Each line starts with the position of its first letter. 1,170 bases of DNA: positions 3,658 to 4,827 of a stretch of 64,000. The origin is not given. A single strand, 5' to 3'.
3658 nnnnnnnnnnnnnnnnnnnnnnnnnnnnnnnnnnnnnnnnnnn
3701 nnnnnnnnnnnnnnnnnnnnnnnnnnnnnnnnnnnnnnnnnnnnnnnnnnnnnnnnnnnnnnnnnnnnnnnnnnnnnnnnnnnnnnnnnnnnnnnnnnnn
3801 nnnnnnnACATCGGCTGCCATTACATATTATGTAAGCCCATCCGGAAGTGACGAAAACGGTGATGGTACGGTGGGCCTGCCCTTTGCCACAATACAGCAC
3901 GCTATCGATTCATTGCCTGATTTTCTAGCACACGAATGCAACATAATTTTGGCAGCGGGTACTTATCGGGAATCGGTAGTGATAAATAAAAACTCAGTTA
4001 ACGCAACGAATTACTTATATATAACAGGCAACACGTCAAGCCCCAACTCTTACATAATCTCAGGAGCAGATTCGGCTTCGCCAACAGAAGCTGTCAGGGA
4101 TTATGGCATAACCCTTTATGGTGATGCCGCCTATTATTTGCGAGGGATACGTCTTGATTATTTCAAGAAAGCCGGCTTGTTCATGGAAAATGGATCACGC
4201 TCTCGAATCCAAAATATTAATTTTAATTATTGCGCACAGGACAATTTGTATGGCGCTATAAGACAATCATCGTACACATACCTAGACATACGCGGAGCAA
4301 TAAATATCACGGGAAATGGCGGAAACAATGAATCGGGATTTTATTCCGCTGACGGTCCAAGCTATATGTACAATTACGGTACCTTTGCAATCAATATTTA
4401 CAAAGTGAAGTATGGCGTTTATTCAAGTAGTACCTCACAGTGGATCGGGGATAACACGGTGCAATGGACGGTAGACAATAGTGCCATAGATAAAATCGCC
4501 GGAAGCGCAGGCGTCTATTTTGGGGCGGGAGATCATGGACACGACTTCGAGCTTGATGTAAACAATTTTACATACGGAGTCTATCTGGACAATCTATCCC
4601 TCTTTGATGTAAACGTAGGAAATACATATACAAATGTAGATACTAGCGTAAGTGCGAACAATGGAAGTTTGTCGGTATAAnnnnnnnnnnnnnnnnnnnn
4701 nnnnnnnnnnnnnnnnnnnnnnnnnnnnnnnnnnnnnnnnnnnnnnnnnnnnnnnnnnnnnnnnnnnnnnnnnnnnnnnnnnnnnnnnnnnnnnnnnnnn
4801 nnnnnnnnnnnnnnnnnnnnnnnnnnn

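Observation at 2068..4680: Tandem pair of collagen-like (G-X-Y) stalk / beta-helix head proteins inserted between msrB and msrA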

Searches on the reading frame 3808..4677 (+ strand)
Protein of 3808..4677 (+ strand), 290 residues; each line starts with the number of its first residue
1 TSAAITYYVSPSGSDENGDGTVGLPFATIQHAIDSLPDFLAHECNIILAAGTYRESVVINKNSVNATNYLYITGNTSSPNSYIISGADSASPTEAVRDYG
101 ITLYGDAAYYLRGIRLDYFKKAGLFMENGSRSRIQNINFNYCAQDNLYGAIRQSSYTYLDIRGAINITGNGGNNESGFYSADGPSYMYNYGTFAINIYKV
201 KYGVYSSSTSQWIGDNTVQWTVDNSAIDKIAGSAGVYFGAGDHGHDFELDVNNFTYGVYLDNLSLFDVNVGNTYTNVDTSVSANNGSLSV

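Call 8: find_homologous_proteins(query=window:3808-4677:+, max_evalue=0.001)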
Query window:3808-4677:+ (290 aa): 8 proteins with E <= 0.001 among 1535 candidates.
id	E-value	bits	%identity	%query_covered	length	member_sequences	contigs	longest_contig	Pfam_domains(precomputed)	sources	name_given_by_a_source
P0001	5.5e-186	635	100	100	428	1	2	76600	PF01391.24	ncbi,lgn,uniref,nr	ncbi:MAG: Collagen triple helix repeat (20 copies) [candidate division WS2 bacterium ADurb.Bin280]|u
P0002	2.5e-160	551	86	100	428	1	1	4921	PF01391.24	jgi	-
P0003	1.0e-120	421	64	100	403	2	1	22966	PF01391.24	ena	-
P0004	1.8e-10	59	59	20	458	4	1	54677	PF05911.17,PF10779.15,PF26022.1,PF12329.14,PF10473.15,PF26095.1,PF16326.11,PF12795.13,PF10805.15,PF23991.2,PF19220.7,PF04102.18,PF00261.26,PF24161.2,PF24627.2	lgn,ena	-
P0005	3.9e-6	45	55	19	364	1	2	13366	-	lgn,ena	-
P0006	4.6e-5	41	56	18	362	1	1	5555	-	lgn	-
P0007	5.1e-5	41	56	20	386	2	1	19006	-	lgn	-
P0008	7.0e-4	37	49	21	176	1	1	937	PF07602.18,PF22842.4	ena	-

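Call 9: search_solved_structures(query=window:3808-4677:+, max_evalue=10, show_alignments=2)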
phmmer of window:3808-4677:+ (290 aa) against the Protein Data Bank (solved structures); distinct sequences matched with E-value up to 10: 0.

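Call 13: find_encoding_contigs(protein=P0003, flank=10000, max_places=4)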
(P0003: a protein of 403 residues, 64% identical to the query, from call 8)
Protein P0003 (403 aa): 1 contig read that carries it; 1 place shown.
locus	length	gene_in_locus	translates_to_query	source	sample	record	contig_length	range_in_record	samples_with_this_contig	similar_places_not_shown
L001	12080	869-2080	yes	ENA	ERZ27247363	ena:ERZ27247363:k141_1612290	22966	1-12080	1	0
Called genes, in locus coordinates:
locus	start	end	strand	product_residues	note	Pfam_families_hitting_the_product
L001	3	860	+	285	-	?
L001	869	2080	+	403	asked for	PF01391:Collagen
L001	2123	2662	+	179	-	PF14991:MLANA (weak)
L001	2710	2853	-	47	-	-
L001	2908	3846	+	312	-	PF00005:ABC_tran, PF13175:AAA_15 (faint), PF13304:AAA_21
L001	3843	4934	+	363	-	PF12679:ABC2_membrane_2, PF12698:ABC2_membrane_3, PF01061:ABC2_membrane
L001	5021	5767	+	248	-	PF02223:Thymidylate_kin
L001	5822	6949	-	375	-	PF00140:Sigma70_r1_2, PF04542:Sigma70_r2, PF04539:Sigma70_r3, PF04545:Sigma70_r4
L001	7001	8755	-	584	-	PF01807:Zn_ribbon_DnaG, PF08275:DNAG_N, PF01751:Toprim, PF13155:Toprim_2, PF13662:Toprim_4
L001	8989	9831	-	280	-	PF02578:Cu-oxidase_4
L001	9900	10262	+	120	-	-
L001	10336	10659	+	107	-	PF01906:YbjQ_1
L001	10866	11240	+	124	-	-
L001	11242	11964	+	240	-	-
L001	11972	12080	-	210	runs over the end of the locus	PF00160:Pro_isomerase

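Call 14: find_encoding_contigs(protein=P0002, flank=10000, max_places=4)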
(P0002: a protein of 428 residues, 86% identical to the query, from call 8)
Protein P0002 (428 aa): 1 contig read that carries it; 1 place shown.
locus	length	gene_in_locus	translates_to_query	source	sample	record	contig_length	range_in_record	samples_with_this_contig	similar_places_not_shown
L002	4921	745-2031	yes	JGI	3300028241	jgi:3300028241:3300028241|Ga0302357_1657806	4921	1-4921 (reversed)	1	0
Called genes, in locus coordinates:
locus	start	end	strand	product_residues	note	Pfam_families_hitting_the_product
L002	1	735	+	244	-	?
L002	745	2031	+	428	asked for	PF01391:Collagen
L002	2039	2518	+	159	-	PF01625:PMSR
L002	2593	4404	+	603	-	PF00009:GTP_EFTU, PF22042:EF-G_D2, PF03144:GTP_EFTU_D2, PF00679:EFG_C, PF21018:BipA_C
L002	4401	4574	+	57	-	-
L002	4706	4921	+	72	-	?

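Call 24: search_protein_families(library=phrogs, proteins=[window:3817-4677:+, P0004, P0005, P0007], max_evalue=0.1)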
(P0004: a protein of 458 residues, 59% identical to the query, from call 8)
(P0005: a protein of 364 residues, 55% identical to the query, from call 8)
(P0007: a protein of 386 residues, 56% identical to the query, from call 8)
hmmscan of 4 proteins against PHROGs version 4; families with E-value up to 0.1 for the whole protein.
window:3817-4677:+ (287 aa): 2 families
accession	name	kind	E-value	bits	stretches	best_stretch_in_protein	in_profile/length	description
phrog_4577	-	tail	1e-11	45.6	1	2-71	121-189/340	tail protein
phrog_14029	-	unknown function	4.3e-06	25.8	1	4-121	795-899/1115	-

P0004 (458 aa): 63 families (the best 25 are shown)
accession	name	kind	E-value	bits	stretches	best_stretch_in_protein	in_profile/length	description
phrog_19577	-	head and packaging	7e-21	75.8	2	125-216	54-145/378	minor head protein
phrog_1219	-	tail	2.9e-12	47.8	2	118-183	71-136/233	tail needle protein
phrog_4577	-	tail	4.2e-10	40.3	1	198-312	79-188/340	tail protein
phrog_5328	-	unknown function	9.4e-10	39.8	2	69-163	5-99/101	-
phrog_1193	-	other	1.5e-09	38.7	2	178-220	6-48/76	hemolysin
phrog_1272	-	tail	1.8e-09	36.9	1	57-240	82-259/1606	tail length tape measure protein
phrog_12015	-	unknown function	2e-09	38.2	1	97-152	94-149/165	-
phrog_14029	-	unknown function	6.3e-08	31.9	1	245-332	793-875/1115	-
phrog_11678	-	unknown function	6.8e-07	27.9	2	158-239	970-1059/2223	-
phrog_2589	-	tail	1e-06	26.4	2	5-166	3066-3220/3686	tail protein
phrog_4896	-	other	1.2e-06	29.2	2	167-232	216-281/291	glycerophosphoryl diester phosphodiesterase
phrog_1863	-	unknown function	2.4e-06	28.4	0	73-118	51-96/97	-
phrog_16267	-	unknown function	3e-06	25.4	1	72-207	1809-1948/2299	-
phrog_25947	-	other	3.1e-06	28.5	0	162-216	7-61/79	hol-like chemotaxis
phrog_77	-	DNA, RNA and nucleotide metabolism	4.6e-06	26.4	1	58-213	439-603/967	SbcC-like subunit of palindrome specific endonuclease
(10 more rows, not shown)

P0005 (364 aa): 5 families
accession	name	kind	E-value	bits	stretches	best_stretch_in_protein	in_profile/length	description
phrog_4577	-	tail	5.3e-18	66.3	1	133-230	100-199/340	tail protein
phrog_14029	-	unknown function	4.7e-11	42.2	1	156-228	793-863/1115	-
phrog_6779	-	tail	3.3e-08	34.6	1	1-137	1-143/276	tail protein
phrog_37647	-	unknown function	3e-05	24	1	157-199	4-46/440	-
phrog_6758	-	unknown function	0.00042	20.2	1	144-210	144-221/526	-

P0007 (386 aa): 4 families
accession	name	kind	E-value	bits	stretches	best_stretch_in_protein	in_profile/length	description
phrog_4577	-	tail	1.7e-22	81.1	1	21-267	89-334/340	tail protein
phrog_21973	-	tail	5.5e-09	34.1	1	21-209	3189-3376/3605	tail protein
phrog_37647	-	unknown function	0.0007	19.5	1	58-213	4-166/440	-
phrog_2190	-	DNA, RNA and nucleotide metabolism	0.025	15.5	1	33-90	29-88/197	replication initiation protein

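Call 30: predict_structure(alignment_id=A2)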
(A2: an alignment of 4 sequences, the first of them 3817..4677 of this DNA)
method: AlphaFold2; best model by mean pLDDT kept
length: 287 residues; sequences in the alignment: 4
mean_pLDDT: 79.7   pTM: 0.82
mean pLDDT of the five models: 79.7, 79.1, 77.1, 74.0, 72.4
residues with pLDDT >= 90: 112; 70-90: 107; 50-70: 32; < 50: 36
segments of 3 or more residues with pLDDT < 50: 1-23, 76-88
pLDDT, mean of each block of 10 residues (from residue 1): 45 41 64 84 67 79 76 52 43 73 87 79 89 81 79 91 88 88 89 94 90 88 95 94 92 96 83 96 91
secondary structure, 60 per line:
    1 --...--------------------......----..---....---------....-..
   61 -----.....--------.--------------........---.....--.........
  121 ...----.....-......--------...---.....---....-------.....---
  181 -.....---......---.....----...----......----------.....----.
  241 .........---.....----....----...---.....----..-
elements in order: E3-5 H26-31 E41-44 E54-57 E66-70 E94-101 E105-109 E112-123 E128-132 E134-139 E148-150 E154-158 E162-165 E173-177 E182-186 E190-195 E199-203 E208-210 E215-220 E231-235 E240-249 E253-257 E262-265 E270-272 E276-280

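Call 32: search_protein_representatives(alignment_id=A2)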
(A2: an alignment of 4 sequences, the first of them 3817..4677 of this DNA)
Query: 4 sequences, 286 profile positions. Proteins with E-value up to 0.001 (for the whole library): 3100; up to 1e-10: 288; up to 1e-30: 10. The best 150 are listed.
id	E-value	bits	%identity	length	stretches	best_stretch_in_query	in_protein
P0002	3.2e-155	532.1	-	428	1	1-286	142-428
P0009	1.0e-128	445.1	-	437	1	1-286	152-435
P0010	3.3e-67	243.2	-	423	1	2-286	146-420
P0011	3.9e-49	183.9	-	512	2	2-284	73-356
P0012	6.6e-37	143.8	-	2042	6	4-91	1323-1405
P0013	7.9e-35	137.0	-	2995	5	2-62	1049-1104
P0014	2.1e-34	135.6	-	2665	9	4-55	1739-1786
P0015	4.0e-34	134.7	-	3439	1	3-280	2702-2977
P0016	2.9e-33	131.9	-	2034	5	2-58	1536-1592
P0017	7.3e-31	124.0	-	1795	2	3-284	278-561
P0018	1.7e-28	116.2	-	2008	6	3-72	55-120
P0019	6.3e-28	114.3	-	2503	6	4-88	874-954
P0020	1.0e-27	113.7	-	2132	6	4-90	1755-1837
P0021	1.4e-27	113.2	-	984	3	3-83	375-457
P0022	3.3e-27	112.0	-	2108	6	4-75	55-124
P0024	1.8e-25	106.3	-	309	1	4-191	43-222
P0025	8.8e-25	104.0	-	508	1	3-282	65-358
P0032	9.8e-23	97.3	-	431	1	4-255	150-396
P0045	6.0e-21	91.4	-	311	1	5-283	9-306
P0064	1.3e-18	83.7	-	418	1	5-133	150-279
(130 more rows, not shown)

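Call 35: fold_search(model_id=the predicted structure, library=pdb)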
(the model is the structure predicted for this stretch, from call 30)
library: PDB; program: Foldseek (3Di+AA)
matches with E <= 10: 294; with E <= 0.001: 0
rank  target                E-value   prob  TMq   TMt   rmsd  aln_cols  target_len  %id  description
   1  6k0q_A                7.4e-03  0.75  0.27  0.17  13.9       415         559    8  Catalytic domain of GH87 alpha-1,3-glucanase D1068A in complex with nigerose (released 2019-12-25)
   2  8ikw_B                1.1e-02  0.57  0.23  0.20  15.2       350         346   10  A complex structure of PGIP-PG (released 2024-02-07)
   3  8tne_C                1.6e-02  0.89  0.31  0.27  12.1       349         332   11  Crystal structure of bacterial pectin methylesterase Pme8A from rumen Butyrivibrio (released 2023-08-16)
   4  8tne_B                1.6e-02  0.84  0.29  0.26  12.4       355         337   12  Crystal structure of bacterial pectin methylesterase Pme8A from rumen Butyrivibrio (released 2023-08-16)
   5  6k0m                  1.7e-02  0.57  0.27  0.17  14.8       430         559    8  Catalytic domain of GH87 alpha-1,3-glucanase from Paenibacillus glycanilyticus FH11 (released 2019-12-25)
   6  4pmh                  1.9e-02  0.95  0.39  0.32  12.3       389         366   11  The structure of rice weevil pectin methyl esterase (released 2014-11-12)
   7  6k0s_A                1.9e-02  0.51  0.26  0.16  14.2       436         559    8  Catalytic domain of GH87 alpha-1,3-glucanase D1069A in complex with nigerose (released 2019-12-25)
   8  3eqn_A                2.0e-02  0.99  0.47  0.21   9.4       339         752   14  Crystal structure of beta-1,3-glucanase from Phanerochaete chrysosporium (Lam55A) (released 2009-02-03)
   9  8tne_A                2.3e-02  0.99  0.44  0.39   9.6       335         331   13  Crystal structure of bacterial pectin methylesterase Pme8A from rumen Butyrivibrio (released 2023-08-16)
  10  6k0v_A                2.8e-02  0.47  0.25  0.15  13.5       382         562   10  Catalytic domain of GH87 alpha-1,3-glucanase D1069A in complex with tetrasaccharides (released 2019-12-25)
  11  6k0p_A                4.1e-02  0.41  0.25  0.16  14.0       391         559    8  Catalytic domain of GH87 alpha-1,3-glucanase D1045A in complex with nigerose (released 2019-12-25)
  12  9ozl_B                4.8e-02  0.75  0.34  0.29  13.5       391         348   10  Crystal structure of the polysaccharide lyase RbmB from Vibrio cholerae (released 2026-03-11)
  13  9ozl_A                5.0e-02  0.35  0.25  0.20  15.0       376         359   12  Crystal structure of the polysaccharide lyase RbmB from Vibrio cholerae (released 2026-03-11)
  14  9ozd_C                5.8e-02  0.38  0.28  0.23  14.2       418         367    9  Crystal structure of the polysaccharide lyase RbmB from Vibrio cholerae bound to Vibrio Polysaccharide (released 2026-03-11)
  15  5nxk_C                6.0e-02  0.63  0.34  0.32  11.7       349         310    8  L. reuteri 53608 SRRP (released 2018-03-21)
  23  5nxk_B                1.1e-01  0.41  0.31  0.30  12.6       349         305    8  L. reuteri 53608 SRRP (released 2018-03-21)
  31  5nxk_A                1.4e-01  0.89  0.44  0.42   9.2       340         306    8  L. reuteri 53608 SRRP (released 2018-03-21)
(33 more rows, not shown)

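Call 36: search_protein_families(library=pfam, proteins=[P0010, P0011, P0025, P0032, P0064, P0017, P0024, P0045], max_evalue=0.01)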
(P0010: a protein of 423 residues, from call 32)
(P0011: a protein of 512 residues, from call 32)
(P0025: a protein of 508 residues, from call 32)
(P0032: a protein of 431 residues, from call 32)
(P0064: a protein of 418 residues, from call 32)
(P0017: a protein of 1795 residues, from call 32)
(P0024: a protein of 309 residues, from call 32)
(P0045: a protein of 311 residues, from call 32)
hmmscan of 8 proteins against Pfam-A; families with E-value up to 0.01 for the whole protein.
P0010 (423 aa): 1 family
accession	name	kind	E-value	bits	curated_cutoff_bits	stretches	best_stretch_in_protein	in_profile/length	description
PF01391.23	Collagen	-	2.4e-10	40.4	27.2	2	82-130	4-52/60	Collagen triple helix repeat (20 copies)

P0011 (512 aa): 0 families

P0025 (508 aa): 0 families

P0032 (431 aa): 2 families
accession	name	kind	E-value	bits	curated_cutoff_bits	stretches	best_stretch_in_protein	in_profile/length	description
PF13229.12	Beta_helix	-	4.1e-12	46.4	25.9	2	243-296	71-126/158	Right handed beta helix region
PF05048.19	NosD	-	0.00015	21.7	23.6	1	236-360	34-151/212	Periplasmic copper-binding protein (NosD)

P0064 (418 aa): 2 families
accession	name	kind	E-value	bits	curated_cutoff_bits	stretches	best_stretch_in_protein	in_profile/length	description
PF13229.12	Beta_helix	-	5.4e-08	33.1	25.9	1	243-386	2-145/158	Right handed beta helix region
PF05048.19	NosD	-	6.1e-05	23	23.6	0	310-388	15-86/212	Periplasmic copper-binding protein (NosD)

P0017 (1795 aa): 1 family
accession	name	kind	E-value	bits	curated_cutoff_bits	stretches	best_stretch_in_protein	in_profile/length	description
PF13884.11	Peptidase_S74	-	5.8e-15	55.8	22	1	1537-1592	1-58/58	Chaperone of endosialidase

P0024 (309 aa): 2 families
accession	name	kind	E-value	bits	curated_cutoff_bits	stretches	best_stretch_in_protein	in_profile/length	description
PF13229.12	Beta_helix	-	1.3e-10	41.6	25.9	1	123-238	43-152/158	Right handed beta helix region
PF01095.25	Pectinesterase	-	2.2e-05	23.8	27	1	60-131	10-75/298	Pectinesterase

P0045 (311 aa): 1 family
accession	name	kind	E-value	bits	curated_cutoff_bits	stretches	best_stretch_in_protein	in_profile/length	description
PF13229.12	Beta_helix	-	0.0007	19.7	25.9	1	106-268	11-133/158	Right handed beta helix region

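Call 37: find_related_loci(query=A1, collection=genome_contigs, flank=8000)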
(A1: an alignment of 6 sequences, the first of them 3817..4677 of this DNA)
Query A1 (287 aa) in genome_contigs; peptide patterns used: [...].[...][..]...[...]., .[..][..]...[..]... (x = any residue, [..] = any of these).
157 stretches matched a pattern; 11 encode a relative of the query (tblastn E <= 1e-3); 11 distinct loci.
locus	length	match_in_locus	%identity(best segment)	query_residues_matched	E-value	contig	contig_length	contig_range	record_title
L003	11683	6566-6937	33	2-118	5e-9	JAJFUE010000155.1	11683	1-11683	MAG: bacterium isolate bin.378 k141_1981343, whole genome shotgun sequence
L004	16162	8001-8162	48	4-61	1e-7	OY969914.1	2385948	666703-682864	MAG: uncultured Methanobacteriaceae archaeon isolate MFD02416.bin.1.248 genome assembly, chromosome: 1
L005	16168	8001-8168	40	22-81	3e-7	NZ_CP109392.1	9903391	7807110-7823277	Streptomyces sp. NBC_01537 strain NBC 01537 chromosome, complete genome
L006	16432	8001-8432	29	22-179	3e-7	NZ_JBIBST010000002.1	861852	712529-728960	Streptomyces sp. NPDC015661 NPDC015661_264_D3.ctg-0002, whole genome shotgun sequence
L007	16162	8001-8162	41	1-58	2e-6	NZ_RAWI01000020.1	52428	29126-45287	Corallococcus praedator strain CA031B NODE_20_52428_cov_31.2713, whole genome shotgun sequence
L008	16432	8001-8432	29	22-179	4e-6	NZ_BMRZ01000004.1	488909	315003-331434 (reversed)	Streptomyces tanashiensis strain JCM 4086 sequence04, whole genome shotgun sequence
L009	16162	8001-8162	41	1-58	5e-6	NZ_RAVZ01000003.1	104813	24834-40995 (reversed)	Corallococcus terminator strain CA054A NODE_3_104813_cov_31.5138, whole genome shotgun sequence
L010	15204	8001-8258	35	1-94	2e-5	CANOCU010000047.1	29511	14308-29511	MAG TPA_asm: uncultured Lachnospiraceae bacterium isolate SRR13921779_bin.86_metawrap_v1.3_MAG genome assembly, contig:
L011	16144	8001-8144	40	3-50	4e-5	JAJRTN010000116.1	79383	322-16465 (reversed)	MAG: Candidatus Hydrogenedentota bacterium isolate Dive96_bin1.67 k141_2737723, whole genome shotgun sequence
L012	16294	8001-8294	33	2-85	8e-5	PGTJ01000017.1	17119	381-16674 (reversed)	MAG: Phototrophicales bacterium isolate CP2_20G k99_111624, whole genome shotgun sequence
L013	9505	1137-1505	29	22-137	2e-4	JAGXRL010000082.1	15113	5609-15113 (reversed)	MAG: Candidatus Latescibacterota bacterium isolate CROMO_A_102 c_000000564335, whole genome shotgun sequence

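Call 38: find_related_loci(query=A1, collection=metagenome_contigs, flank=8000)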
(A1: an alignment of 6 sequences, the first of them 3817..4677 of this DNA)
Query A1 (287 aa) in metagenome_contigs; peptide patterns used: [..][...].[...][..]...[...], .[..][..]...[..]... (x = any residue, [..] = any of these).
314 stretches matched a pattern; 3 encode a relative of the query (tblastn E <= 1e-3); 3 distinct loci.
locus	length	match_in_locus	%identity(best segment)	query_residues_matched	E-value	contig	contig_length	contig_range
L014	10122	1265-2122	65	1-287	2e-128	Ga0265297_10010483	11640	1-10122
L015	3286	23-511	28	22-184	1e-7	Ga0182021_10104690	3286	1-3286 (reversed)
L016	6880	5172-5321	44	2-54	3e-6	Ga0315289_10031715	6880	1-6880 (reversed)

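Call 40: find_encoding_contigs(protein=P0010, flank=10000, max_places=4)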
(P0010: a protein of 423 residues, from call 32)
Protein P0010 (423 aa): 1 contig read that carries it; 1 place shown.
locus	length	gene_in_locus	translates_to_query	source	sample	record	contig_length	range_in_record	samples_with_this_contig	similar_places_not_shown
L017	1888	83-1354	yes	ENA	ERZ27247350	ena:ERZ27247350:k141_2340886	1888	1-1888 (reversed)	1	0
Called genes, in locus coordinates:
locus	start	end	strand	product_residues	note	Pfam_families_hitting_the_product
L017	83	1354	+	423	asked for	PF01391:Collagen (weak)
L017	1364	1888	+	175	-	?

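Call 49: fold_search(model_id=the predicted structure, library=viral)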
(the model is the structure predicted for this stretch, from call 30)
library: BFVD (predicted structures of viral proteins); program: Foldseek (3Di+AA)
matches with E <= 10: 709; with E <= 0.001: 1
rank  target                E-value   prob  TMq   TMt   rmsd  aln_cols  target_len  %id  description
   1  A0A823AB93            7.6e-04  1.00  0.62  0.34   9.8       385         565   14  (no name in the UniProt tables at hand)
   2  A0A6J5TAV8            1.6e-03  0.92  0.29  0.14  13.4       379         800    9  Intramolecular chaperone auto-processing domain containing protein [uncultured Caudovirales phage]
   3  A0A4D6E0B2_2          2.9e-03  0.98  0.38  0.14  10.9       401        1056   11  (no name in the UniProt tables at hand)
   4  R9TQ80                3.9e-03  0.98  0.33  0.19  14.8       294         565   16  Uncharacterized protein [Halorubrum virus CGphi46]
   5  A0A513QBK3            5.4e-03  0.87  0.34  0.14  12.4       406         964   13  Uncharacterized protein [Shigella phage MK-13]
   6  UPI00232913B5         5.9e-03  1.00  0.58  0.26   6.3       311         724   19  (no name look-up for this kind of identifier)
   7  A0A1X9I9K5            6.5e-03  0.99  0.36  0.15  10.2       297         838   20  Phosphodiester glycosidase domain-containing protein [Staphylococcus phage vB_SscM-1]
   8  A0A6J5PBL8            8.3e-03  1.00  0.48  0.27   9.0       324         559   15  Uncharacterized protein [uncultured Caudovirales phage]
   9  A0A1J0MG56            1.0e-02  0.57  0.24  0.15  14.0       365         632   11  Tail fibers protein [Serratia phage vB_Sru_IME250]
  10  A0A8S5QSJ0            1.1e-02  0.99  0.32  0.33   9.5       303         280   15  Xylosidase [Siphoviridae sp. ctBtS10]
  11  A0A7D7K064            1.1e-02  0.57  0.25  0.15  14.0       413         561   12  Uncharacterized protein [Pseudomonas phage phiB1_1]
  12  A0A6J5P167            1.2e-02  1.00  0.46  0.11   7.2       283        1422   10  Fibronectin type III [uncultured Caudovirales phage]
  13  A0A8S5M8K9            1.5e-02  0.82  0.37  0.34  13.8       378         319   12  Plasmin and fibronectin-binding protein A protein, Adhesion, Fibronectin, Plasminogen.95A [Caudovirales sp. ctCiv1]
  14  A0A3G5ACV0            1.6e-02  0.63  0.26  0.22  12.7       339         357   11  Right handed beta helix domain-containing protein [Hyperionvirus sp.]
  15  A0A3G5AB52            1.9e-02  0.25  0.21  0.15  16.1       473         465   10  Right handed beta helix domain-containing protein [Hyperionvirus sp.]
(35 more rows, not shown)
